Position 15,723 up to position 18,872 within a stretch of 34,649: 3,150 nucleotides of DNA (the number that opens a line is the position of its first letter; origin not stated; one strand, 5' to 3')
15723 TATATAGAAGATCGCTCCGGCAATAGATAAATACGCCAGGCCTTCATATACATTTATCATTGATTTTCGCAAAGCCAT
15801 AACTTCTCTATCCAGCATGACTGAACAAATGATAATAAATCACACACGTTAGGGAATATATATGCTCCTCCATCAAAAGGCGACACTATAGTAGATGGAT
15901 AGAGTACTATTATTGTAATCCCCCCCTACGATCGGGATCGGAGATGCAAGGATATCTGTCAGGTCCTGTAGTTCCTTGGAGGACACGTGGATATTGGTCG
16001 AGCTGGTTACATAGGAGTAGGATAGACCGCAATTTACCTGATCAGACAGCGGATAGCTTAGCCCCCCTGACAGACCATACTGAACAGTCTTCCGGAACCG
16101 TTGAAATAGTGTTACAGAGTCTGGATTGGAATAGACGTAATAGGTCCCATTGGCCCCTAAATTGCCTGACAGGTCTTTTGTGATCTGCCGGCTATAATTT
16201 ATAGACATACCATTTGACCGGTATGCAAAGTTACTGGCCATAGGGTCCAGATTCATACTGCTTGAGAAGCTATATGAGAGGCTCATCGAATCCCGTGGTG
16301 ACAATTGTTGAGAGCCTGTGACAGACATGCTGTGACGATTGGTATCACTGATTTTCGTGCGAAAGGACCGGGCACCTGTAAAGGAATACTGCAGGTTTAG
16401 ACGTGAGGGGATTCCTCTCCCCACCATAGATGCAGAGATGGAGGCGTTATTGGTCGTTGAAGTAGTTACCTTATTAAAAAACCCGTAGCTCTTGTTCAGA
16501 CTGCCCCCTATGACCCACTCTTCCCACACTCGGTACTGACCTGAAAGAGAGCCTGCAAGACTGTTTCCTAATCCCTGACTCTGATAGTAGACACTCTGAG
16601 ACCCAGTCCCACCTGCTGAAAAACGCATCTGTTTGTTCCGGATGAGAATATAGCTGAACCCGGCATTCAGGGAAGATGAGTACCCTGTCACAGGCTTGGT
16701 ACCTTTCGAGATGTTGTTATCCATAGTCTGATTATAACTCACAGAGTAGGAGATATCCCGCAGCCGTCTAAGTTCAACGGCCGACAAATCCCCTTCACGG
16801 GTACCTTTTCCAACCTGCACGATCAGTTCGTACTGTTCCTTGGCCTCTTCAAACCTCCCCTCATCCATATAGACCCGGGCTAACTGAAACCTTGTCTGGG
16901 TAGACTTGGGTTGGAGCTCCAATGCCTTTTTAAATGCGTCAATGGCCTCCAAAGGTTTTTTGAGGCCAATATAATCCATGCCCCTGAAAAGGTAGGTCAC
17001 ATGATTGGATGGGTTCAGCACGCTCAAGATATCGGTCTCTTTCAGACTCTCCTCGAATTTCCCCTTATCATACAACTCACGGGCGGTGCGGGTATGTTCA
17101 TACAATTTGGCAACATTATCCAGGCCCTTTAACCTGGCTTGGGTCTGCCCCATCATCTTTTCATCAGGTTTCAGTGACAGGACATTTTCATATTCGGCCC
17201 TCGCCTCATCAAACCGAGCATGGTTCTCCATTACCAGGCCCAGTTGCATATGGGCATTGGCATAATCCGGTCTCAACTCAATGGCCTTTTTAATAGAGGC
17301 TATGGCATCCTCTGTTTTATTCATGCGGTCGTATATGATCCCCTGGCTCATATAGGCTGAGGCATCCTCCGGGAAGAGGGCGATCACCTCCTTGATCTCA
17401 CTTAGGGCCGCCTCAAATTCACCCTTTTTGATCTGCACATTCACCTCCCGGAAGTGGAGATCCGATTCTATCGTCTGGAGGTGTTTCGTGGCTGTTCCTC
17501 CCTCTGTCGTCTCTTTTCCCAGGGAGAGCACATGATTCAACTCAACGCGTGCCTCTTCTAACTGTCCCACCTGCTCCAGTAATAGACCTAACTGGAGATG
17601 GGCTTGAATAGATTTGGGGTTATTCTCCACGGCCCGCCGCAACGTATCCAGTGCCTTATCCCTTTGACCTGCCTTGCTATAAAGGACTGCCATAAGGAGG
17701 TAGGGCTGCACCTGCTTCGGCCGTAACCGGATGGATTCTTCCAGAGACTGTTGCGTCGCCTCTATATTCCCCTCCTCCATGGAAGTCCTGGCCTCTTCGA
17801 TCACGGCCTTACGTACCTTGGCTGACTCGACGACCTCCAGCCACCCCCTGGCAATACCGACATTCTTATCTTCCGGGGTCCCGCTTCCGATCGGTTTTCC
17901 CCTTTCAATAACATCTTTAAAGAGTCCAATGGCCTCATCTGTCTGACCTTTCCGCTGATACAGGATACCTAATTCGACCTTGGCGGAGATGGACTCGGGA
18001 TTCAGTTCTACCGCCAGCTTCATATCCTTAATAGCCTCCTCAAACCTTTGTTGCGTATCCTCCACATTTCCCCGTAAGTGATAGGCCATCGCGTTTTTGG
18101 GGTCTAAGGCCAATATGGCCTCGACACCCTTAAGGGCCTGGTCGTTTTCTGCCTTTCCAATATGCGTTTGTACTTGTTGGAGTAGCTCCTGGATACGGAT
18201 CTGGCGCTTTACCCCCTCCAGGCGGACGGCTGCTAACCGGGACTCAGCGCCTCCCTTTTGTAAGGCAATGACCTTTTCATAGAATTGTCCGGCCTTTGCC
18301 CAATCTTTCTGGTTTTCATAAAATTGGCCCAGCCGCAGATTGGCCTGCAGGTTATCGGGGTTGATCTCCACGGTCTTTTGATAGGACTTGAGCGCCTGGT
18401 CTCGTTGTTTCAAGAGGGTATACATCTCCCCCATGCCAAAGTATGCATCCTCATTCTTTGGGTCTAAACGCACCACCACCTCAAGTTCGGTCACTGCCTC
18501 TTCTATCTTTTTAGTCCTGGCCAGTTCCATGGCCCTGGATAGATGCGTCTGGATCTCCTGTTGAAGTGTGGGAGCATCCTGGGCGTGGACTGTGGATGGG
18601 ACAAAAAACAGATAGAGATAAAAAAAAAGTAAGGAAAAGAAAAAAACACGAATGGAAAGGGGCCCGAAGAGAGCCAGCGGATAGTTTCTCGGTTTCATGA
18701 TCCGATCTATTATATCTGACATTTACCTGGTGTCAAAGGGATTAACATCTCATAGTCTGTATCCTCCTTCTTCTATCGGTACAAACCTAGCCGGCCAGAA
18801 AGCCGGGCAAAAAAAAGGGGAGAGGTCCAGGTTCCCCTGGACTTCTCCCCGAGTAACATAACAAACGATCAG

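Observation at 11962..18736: Donor-synthase / GT-C / TPR-porin module directly upstream of the array, making nine GT-C enzymes on one strand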

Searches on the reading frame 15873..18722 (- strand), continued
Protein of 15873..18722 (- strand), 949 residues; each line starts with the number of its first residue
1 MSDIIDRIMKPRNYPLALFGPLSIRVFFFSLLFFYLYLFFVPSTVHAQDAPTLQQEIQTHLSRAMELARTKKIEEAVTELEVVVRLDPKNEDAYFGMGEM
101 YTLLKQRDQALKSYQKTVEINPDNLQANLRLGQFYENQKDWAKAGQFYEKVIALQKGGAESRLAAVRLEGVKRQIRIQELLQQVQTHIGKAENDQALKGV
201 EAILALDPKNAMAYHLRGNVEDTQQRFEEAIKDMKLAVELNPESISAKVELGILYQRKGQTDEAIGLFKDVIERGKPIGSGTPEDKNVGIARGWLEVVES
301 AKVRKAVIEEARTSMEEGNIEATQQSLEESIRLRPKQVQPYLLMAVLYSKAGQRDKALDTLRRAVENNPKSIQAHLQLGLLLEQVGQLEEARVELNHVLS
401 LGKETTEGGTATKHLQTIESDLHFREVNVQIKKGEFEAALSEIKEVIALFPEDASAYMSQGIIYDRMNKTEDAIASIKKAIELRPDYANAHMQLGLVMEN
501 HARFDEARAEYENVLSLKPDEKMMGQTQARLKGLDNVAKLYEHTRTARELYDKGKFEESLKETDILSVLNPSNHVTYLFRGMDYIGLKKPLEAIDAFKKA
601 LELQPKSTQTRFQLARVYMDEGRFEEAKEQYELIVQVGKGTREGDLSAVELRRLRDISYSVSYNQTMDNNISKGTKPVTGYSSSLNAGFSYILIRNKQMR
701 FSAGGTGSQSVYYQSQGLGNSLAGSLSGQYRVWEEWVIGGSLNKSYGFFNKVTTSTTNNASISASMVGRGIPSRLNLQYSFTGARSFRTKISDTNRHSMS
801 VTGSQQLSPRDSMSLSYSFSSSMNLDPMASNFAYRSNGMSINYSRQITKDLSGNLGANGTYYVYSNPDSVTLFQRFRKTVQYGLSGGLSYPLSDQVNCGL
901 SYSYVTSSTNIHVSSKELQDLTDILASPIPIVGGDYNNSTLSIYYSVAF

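Call 50: find_encoding_contigs(protein=P0083, flank=10000, max_places=2)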
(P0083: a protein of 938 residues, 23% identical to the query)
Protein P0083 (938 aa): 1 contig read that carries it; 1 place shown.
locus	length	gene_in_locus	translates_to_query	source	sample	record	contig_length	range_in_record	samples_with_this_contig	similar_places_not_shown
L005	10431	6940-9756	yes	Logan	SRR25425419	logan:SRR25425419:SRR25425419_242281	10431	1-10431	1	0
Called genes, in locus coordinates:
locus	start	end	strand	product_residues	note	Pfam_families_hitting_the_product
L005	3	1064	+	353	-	?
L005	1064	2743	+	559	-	PF00092:VWA, PF13519:VWA_2, PF00515:TPR_1 (faint), PF07719:TPR_2 (faint)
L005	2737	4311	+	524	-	PF13584:BatD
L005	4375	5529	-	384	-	-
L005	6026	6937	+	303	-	-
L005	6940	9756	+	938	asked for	PF00515:TPR_1 (faint), PF07719:TPR_2 (faint), PF12895:ANAPC3 (faint), PF13174:TPR_6 (faint), PF13176:TPR_7 (faint), PF13181:TPR_8 (faint), PF13414:TPR_11 (weak), PF14559:TPR_19 (weak), +9 more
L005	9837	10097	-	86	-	PF00076:RRM_1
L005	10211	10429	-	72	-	?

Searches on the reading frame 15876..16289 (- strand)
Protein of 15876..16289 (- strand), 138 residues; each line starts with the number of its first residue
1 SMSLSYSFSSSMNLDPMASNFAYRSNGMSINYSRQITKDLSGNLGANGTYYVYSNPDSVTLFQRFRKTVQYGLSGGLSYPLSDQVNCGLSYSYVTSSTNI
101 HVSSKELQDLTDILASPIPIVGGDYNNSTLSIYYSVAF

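Call 82: find_related_loci(query=A6, collection=metagenome_contigs, flank=10000)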
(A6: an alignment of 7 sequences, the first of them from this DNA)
Query A6 (138 aa) in metagenome_contigs; peptide patterns used: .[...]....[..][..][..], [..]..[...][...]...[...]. (x = any residue, [..] = any of these).
104 stretches matched a pattern; 10 encode a relative of the query (tblastn E <= 1e-3); 10 distinct loci.
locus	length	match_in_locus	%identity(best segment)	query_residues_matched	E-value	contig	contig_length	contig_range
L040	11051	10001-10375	50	2-123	2e-30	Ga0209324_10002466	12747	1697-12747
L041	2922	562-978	46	1-138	8e-30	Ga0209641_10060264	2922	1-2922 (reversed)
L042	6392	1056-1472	45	1-138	1e-28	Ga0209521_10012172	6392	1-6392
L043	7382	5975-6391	45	1-138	1e-28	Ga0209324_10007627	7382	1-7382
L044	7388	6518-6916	47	1-132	6e-29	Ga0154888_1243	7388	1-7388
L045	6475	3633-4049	42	1-138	2e-28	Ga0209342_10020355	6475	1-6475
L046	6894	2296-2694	45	1-132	1e-27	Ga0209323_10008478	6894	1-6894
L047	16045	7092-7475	45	12-138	4e-25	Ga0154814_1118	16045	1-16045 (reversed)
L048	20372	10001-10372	43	1-123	2e-23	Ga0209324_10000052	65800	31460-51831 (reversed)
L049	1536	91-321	47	63-138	2e-14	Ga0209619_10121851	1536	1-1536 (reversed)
